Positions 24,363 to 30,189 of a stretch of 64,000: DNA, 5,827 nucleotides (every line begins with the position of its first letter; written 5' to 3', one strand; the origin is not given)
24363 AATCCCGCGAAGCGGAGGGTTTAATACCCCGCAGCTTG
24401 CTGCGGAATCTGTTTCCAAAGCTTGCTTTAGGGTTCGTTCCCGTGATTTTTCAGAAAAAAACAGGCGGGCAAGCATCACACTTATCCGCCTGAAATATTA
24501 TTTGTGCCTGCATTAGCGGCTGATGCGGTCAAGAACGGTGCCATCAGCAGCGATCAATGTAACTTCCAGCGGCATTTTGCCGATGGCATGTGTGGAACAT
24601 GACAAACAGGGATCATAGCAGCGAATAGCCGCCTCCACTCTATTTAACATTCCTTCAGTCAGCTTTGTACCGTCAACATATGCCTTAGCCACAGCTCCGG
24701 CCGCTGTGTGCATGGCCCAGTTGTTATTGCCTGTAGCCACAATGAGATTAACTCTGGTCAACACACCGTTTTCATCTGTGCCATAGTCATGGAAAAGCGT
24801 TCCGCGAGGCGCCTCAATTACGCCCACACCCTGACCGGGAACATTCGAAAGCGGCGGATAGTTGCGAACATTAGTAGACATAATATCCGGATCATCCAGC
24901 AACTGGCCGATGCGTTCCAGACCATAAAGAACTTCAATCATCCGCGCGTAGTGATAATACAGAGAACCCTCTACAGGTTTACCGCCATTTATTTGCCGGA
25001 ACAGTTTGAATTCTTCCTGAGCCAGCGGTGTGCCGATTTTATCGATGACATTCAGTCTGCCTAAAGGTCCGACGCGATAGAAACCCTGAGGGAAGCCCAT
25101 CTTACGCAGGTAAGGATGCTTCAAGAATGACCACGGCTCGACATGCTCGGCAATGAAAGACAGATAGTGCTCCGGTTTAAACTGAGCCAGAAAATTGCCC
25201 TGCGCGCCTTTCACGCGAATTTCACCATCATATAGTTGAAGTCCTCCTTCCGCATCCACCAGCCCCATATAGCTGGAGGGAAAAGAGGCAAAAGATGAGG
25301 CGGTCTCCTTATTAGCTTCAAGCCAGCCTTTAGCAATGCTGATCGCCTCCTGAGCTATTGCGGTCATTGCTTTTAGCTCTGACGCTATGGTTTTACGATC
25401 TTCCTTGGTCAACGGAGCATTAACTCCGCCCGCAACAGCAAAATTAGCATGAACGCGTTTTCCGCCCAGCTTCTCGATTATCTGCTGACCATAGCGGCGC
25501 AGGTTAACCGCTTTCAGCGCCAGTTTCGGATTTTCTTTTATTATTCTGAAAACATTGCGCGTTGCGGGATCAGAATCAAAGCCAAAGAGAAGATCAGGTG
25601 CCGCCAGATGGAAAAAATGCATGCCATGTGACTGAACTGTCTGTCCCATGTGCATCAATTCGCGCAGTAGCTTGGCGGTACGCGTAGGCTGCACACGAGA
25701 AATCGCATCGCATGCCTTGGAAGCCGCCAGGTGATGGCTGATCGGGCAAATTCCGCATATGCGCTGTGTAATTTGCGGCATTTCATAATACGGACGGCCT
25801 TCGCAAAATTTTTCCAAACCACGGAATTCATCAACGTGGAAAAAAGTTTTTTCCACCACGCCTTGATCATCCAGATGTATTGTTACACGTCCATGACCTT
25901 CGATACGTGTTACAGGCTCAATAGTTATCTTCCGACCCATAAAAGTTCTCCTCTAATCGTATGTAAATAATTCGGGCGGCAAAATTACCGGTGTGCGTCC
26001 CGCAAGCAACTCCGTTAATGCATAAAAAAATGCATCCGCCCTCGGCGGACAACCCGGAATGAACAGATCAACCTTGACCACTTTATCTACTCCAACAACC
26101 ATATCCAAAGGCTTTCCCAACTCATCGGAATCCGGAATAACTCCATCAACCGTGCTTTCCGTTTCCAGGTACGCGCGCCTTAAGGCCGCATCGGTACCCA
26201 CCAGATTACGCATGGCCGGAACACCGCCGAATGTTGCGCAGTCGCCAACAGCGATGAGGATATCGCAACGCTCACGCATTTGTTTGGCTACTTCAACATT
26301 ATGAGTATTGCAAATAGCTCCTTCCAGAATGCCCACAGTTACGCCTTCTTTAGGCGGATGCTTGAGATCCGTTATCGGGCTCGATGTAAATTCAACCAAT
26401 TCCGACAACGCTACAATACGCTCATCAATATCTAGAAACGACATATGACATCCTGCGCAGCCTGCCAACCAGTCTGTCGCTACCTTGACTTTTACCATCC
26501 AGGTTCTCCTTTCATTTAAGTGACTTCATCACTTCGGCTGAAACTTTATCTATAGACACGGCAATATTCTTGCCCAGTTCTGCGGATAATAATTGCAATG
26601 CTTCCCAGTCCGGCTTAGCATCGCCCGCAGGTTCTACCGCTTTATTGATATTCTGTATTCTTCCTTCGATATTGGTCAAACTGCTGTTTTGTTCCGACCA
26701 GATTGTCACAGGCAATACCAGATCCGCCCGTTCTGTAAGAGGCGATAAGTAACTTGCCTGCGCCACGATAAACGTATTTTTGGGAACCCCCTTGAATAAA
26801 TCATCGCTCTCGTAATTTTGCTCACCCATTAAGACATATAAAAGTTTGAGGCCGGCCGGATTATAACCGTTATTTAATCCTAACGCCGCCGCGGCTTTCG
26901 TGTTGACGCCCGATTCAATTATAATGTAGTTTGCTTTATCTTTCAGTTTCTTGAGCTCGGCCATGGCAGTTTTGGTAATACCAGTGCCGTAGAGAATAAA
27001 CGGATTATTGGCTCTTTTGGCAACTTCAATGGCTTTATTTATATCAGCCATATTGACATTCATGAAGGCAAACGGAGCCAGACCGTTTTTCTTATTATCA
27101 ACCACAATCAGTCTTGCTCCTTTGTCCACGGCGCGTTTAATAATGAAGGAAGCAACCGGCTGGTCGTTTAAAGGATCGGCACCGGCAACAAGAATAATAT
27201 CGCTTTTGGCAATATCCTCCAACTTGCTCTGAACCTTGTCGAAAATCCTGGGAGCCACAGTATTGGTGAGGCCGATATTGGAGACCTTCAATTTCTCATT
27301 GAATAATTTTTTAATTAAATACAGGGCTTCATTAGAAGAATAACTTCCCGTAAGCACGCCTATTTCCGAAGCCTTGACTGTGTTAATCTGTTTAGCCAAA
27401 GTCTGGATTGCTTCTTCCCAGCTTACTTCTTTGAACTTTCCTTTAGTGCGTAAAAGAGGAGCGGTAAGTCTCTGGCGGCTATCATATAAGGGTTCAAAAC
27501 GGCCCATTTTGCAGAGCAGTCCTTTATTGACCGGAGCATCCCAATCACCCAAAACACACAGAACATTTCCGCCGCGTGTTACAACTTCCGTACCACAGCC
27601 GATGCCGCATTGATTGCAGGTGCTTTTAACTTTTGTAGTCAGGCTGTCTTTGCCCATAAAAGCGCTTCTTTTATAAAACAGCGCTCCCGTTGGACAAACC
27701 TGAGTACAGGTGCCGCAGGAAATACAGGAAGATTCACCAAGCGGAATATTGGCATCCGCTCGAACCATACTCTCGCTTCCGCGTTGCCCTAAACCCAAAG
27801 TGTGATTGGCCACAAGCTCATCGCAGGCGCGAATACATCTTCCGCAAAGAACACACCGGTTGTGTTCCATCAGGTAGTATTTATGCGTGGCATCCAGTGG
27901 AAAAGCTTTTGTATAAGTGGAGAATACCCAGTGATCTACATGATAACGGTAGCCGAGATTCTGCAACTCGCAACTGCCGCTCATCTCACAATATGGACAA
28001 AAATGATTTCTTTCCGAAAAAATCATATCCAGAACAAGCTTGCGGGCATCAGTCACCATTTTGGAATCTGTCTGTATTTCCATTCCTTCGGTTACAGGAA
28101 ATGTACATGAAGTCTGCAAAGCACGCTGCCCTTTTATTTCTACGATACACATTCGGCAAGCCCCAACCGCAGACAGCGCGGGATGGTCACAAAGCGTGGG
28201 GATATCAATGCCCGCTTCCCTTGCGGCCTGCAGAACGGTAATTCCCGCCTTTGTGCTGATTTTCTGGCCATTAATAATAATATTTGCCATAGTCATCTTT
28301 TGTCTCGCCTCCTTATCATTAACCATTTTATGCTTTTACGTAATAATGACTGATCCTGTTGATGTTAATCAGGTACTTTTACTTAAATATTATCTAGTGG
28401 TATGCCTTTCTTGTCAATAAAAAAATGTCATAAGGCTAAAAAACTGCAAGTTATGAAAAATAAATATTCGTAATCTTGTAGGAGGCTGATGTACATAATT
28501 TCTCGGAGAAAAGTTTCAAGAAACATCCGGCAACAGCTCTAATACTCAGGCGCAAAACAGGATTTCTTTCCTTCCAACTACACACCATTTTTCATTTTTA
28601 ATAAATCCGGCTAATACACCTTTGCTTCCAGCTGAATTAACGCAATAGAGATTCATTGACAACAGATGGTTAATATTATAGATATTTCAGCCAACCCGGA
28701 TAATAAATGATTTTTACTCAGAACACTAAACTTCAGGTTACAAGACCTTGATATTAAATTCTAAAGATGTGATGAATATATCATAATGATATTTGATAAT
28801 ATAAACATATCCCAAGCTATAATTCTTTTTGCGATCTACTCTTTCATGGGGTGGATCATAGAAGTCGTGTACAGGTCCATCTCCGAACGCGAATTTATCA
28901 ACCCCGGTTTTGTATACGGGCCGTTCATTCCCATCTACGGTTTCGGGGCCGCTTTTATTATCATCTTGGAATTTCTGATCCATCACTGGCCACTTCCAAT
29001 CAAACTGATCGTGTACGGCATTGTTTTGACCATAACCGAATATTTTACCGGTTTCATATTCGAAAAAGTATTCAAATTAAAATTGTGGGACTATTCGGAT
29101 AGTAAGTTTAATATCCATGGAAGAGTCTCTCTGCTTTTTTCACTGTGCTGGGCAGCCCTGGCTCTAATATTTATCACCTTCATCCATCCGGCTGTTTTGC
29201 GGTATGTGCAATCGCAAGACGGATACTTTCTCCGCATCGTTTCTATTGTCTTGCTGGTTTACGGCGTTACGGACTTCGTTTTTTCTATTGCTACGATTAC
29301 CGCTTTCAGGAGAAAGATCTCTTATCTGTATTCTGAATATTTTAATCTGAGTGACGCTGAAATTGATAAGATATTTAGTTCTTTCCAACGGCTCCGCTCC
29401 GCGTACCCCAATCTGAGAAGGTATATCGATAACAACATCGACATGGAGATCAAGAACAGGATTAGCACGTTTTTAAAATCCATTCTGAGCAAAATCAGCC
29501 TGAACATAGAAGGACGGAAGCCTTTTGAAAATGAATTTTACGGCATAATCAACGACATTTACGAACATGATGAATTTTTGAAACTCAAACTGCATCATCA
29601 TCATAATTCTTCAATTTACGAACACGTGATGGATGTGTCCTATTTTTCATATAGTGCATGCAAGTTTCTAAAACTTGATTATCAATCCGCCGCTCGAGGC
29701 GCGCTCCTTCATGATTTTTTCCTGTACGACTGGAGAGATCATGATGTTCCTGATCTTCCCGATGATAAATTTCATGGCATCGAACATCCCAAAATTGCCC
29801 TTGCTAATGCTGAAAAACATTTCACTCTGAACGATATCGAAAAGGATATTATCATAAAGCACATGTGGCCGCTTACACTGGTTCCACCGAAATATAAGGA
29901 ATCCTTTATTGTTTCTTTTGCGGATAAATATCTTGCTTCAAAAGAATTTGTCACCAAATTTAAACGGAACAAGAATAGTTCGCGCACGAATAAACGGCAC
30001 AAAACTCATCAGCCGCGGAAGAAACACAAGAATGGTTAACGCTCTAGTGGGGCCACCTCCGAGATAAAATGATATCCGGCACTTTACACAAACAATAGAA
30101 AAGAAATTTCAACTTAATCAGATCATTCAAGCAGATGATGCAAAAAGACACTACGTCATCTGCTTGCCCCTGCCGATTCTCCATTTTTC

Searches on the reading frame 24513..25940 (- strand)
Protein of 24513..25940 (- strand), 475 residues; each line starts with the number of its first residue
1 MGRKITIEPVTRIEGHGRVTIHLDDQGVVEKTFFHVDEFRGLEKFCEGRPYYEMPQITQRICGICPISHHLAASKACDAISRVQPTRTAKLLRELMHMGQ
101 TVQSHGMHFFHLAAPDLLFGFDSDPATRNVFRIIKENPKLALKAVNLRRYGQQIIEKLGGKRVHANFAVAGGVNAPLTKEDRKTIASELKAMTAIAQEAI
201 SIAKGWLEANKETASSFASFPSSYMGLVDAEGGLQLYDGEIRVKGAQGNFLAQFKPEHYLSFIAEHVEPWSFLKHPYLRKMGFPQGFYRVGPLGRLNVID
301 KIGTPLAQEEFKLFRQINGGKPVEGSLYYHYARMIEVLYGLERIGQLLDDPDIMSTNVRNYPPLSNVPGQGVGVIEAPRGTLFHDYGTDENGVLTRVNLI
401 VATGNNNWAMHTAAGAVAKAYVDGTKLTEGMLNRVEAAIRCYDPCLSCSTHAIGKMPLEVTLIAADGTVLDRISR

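Call 84: search_protein_families(library=pfam, proteins=[window:24513-25940:-], max_evalue=0.00001)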
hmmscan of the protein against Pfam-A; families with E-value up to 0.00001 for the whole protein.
window:24513-25940:- (475 aa): 1 family
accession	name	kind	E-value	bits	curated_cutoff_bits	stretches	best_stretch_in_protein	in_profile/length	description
PF00374.24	NiFeSe_Hases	-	8.2e-33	114.5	25.8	2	40-116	1-77/508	Nickel-dependent hydrogenase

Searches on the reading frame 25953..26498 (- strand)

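Call 84: search_protein_families(library=pfam, proteins=[window:25953-26498:-], max_evalue=0.00001)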
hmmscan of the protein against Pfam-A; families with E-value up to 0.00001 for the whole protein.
window:25953-26498:- (181 aa): 1 family
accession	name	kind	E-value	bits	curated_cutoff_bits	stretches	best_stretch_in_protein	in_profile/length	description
PF01058.29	Oxidored_q6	-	1.5e-29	102.8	27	1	14-164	1-128/128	NADH ubiquinone oxidoreductase, 20 Kd subunit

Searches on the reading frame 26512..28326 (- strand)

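Call 85: search_protein_families(library=pfam, proteins=[window:26512-28326:-], max_evalue=0.00001)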
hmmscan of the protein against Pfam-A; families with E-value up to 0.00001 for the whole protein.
window:26512-28326:- (604 aa): 10 families
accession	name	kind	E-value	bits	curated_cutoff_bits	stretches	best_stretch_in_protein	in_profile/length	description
PF00384.28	Molybdopterin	-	5.6e-42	144.5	24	1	286-581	1-351/353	Molybdopterin oxidoreductase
PF13510.11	Fer2_4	-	1e-19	70.8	22.8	1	15-88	5-81/82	2Fe-2S iron-sulfur cluster binding domain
PF10588.14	NADH-G_4Fe-4S_3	-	7.3e-13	48.3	27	1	95-132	1-38/40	NADH-ubiquinone oxidoreductase-G iron-sulfur binding region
PF04879.21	Molybdop_Fe4S4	-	7.5e-11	42.3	22.7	1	231-277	2-48/55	Molybdopterin oxidoreductase Fe4S4 domain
PF00111.32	Fer2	-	2.5e-08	34.2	21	1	17-72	2-54/77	2Fe-2S iron-sulfur cluster binding domain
PF12838.12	Fer4_7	-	3.2e-08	34.4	27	1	157-215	1-52/52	4Fe-4S dicluster domain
PF22117.2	Fer4_Nqo3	-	9.4e-08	32.6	27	1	153-216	6-66/67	NADH-quinone oxidoreductase subunit 3, ferredoxin-like domain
PF00037.32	Fer4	-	3.5e-07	30.2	21.1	1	198-216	5-23/24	4Fe-4S binding domain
PF13187.11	Fer4_9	-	1.6e-06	28.4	27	1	157-215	1-51/52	4Fe-4S dicluster domain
PF13183.11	Fer4_8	-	6e-06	27.1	27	1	155-214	2-67/68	4Fe-4S dicluster domain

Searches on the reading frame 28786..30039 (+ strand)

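Call 85: search_protein_families(library=pfam, proteins=[window:28786-30039:+], max_evalue=0.00001)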
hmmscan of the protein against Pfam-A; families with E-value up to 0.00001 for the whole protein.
window:28786-30039:+ (417 aa): 1 family
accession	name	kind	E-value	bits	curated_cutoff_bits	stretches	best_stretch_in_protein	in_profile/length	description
PF06541.16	ABC_trans_CmpB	-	2.3e-46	158.1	25.9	1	14-168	2-151/151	Putative ABC-transporter type IV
